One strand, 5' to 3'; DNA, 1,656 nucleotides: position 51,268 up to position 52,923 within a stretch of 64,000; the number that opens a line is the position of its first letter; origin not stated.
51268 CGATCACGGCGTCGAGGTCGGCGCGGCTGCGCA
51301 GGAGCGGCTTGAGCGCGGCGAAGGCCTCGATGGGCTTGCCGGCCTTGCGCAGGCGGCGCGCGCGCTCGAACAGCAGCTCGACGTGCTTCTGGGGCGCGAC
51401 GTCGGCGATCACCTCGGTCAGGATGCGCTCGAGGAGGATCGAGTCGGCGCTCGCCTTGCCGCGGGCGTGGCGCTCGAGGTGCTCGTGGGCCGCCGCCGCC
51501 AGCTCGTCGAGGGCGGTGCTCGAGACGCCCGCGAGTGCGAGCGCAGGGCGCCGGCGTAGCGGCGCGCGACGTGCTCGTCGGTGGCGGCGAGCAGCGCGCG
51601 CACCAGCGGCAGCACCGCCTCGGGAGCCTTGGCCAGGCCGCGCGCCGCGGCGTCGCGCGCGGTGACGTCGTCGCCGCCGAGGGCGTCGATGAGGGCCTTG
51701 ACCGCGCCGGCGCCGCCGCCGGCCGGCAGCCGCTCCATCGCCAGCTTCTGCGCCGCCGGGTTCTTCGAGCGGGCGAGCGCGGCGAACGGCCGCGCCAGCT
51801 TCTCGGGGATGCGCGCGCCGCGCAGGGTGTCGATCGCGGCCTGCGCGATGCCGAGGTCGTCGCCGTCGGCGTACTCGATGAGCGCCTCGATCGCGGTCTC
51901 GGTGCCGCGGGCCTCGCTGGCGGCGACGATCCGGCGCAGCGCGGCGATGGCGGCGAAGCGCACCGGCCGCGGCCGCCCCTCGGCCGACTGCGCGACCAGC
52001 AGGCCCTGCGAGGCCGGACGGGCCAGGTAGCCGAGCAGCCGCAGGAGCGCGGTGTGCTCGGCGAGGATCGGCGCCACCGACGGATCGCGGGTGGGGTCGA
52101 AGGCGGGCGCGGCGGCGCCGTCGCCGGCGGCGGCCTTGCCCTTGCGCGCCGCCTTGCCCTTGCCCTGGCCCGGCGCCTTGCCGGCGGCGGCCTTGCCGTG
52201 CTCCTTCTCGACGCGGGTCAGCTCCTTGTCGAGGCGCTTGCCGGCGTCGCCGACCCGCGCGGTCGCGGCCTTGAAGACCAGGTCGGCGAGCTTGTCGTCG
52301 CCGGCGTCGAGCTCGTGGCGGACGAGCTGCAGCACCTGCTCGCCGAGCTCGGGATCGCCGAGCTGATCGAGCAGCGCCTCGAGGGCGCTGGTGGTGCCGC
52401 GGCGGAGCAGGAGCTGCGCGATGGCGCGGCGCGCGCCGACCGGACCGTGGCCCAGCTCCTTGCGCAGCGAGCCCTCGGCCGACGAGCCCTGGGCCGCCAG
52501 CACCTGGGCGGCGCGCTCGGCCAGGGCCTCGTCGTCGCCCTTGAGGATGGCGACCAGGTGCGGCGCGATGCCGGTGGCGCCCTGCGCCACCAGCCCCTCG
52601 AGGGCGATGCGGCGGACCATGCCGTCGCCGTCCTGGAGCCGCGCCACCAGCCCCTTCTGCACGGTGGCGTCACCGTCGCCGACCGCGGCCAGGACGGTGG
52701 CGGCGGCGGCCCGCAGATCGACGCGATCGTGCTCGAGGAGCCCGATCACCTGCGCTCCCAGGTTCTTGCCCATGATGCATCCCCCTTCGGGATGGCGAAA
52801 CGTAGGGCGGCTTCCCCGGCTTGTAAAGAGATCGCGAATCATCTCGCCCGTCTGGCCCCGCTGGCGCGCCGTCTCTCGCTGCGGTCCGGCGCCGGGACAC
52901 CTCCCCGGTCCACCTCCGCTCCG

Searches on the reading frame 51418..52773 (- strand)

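Call 54: search_protein_families(library=pfam, proteins=[window:51418-52773:-], max_evalue=0.001)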
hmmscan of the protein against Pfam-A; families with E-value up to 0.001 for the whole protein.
window:51418-52773:- (451 aa): 1 family
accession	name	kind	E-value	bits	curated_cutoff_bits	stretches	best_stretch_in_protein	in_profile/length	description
PF13646.12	HEAT_2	-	3.4e-16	59.7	27.7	2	12-93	8-88/88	HEAT repeats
